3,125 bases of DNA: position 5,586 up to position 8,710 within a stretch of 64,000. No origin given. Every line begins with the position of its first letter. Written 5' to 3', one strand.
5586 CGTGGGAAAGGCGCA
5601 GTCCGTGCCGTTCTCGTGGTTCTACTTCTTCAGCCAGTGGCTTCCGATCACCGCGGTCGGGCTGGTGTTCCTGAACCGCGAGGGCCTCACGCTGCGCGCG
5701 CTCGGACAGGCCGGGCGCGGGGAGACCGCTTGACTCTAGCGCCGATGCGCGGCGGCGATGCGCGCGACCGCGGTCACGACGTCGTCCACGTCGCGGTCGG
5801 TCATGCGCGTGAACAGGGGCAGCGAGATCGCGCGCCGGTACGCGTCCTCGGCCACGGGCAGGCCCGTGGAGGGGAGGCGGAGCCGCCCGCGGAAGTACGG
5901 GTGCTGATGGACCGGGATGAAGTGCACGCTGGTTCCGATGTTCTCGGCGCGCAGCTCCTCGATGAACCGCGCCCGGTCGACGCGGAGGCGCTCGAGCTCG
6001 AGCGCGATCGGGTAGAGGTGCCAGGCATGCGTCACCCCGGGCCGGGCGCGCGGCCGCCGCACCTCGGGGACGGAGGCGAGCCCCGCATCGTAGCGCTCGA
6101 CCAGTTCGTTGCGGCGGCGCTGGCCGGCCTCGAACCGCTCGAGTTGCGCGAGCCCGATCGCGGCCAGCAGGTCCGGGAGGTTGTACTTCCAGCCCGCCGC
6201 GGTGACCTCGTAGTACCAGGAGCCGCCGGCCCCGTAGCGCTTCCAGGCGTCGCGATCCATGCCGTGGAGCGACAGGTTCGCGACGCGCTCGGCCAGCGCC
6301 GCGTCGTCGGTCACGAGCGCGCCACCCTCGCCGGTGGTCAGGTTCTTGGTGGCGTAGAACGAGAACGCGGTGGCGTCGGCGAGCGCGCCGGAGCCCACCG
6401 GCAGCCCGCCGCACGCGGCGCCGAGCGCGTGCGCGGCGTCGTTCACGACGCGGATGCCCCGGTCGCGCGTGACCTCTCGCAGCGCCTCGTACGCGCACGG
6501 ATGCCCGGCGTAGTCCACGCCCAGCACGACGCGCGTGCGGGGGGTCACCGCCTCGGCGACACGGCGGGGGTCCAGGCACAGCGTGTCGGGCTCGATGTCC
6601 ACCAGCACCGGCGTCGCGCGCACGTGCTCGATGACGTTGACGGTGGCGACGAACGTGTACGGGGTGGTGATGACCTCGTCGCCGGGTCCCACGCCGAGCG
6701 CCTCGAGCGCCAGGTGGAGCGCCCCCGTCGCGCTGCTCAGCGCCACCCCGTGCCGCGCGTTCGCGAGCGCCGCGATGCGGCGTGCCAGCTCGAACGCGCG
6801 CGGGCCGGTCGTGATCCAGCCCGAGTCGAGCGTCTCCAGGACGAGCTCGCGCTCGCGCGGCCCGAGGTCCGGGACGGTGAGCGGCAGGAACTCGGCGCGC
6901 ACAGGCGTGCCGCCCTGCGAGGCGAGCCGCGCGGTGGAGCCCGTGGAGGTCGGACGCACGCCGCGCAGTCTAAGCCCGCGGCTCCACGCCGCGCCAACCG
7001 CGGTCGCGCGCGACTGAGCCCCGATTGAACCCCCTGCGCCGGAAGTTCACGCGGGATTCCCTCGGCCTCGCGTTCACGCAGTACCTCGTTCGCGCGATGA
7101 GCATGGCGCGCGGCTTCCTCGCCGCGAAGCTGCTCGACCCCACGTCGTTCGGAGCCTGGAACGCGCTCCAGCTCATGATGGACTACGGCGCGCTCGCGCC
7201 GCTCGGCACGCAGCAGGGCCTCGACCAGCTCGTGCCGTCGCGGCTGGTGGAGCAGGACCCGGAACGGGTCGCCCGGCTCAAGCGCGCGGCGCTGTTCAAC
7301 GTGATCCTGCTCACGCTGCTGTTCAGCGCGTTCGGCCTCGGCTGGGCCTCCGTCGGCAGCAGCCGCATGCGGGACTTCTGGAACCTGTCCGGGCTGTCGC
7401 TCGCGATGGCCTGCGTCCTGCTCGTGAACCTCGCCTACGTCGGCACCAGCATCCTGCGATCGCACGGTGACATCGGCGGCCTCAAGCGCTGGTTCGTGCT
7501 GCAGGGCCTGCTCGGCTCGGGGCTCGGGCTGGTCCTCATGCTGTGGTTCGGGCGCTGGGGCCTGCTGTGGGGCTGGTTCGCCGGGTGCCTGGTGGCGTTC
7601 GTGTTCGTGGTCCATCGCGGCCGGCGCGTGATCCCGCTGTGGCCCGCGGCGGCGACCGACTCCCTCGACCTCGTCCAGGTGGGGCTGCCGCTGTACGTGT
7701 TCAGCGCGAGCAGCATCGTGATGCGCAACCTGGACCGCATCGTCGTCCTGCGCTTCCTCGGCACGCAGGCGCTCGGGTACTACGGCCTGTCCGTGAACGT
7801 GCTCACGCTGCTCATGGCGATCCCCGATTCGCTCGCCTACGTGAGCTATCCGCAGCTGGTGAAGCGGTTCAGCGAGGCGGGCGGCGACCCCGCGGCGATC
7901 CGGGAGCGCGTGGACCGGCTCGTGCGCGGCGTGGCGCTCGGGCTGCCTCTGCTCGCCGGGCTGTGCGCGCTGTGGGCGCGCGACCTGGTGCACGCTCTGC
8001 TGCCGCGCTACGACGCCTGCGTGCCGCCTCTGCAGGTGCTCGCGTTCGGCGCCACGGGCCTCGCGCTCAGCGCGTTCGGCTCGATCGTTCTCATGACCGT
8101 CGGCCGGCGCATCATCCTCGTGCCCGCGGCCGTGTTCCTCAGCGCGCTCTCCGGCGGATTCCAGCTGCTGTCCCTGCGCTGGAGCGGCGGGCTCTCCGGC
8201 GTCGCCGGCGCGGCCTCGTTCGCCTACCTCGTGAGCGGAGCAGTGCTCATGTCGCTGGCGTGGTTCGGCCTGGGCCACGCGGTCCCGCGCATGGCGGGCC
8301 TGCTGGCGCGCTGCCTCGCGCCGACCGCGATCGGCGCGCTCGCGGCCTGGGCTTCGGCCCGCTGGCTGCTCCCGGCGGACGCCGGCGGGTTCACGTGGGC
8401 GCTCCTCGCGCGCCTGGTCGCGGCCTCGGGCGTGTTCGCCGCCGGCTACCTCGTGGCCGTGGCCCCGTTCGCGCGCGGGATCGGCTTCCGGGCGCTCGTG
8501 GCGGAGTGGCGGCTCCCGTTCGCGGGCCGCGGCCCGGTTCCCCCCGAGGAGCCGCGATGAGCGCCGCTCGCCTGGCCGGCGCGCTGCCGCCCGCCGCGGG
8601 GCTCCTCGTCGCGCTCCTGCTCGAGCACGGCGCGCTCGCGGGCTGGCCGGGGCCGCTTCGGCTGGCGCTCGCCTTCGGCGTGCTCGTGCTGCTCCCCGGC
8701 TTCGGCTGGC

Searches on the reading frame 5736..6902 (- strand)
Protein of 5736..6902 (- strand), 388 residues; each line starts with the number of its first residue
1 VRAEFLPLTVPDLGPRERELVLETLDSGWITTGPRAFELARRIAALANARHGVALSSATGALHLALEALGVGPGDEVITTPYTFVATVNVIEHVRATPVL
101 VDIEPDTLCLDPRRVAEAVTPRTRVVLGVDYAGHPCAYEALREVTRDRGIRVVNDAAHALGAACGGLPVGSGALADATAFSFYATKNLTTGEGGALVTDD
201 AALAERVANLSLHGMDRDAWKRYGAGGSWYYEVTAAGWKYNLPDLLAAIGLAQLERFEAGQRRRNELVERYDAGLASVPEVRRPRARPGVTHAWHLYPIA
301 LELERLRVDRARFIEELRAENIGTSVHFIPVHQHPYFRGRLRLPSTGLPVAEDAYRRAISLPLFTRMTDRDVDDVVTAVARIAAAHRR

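Call 45: search_protein_families(library=pfam, proteins=[window:5736-6902:-], max_evalue=0.0001)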
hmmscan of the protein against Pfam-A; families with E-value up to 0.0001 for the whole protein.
window:5736-6902:- (388 aa): 3 families
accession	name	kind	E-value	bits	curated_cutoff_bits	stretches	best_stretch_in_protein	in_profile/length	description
PF01041.23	DegT_DnrJ_EryC1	-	4.3e-118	395.1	19.8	1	14-379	4-359/360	DegT/DnrJ/EryC1/StrS aminotransferase family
PF01053.26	Cys_Met_Meta_PP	-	2.1e-06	27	27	1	34-127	52-142/381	Cys/Met metabolism PLP-dependent enzyme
PF01212.27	Beta_elim_lyase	-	3e-05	23.9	27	1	34-209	32-222/288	Beta-eliminating lyase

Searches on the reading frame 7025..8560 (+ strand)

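Call 45: search_protein_families(library=pfam, proteins=[window:7025-8560:+], max_evalue=0.0001)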
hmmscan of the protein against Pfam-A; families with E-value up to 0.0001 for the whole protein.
window:7025-8560:+ (511 aa): 2 families
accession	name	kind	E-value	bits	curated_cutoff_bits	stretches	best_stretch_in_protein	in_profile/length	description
PF13440.11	Polysacc_synt_3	-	3.3e-14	53.3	23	1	34-326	3-284/293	Polysaccharide biosynthesis protein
PF01943.22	Polysacc_synt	-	8.1e-06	25.9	28.2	1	11-279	4-271/274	Polysaccharide biosynthesis protein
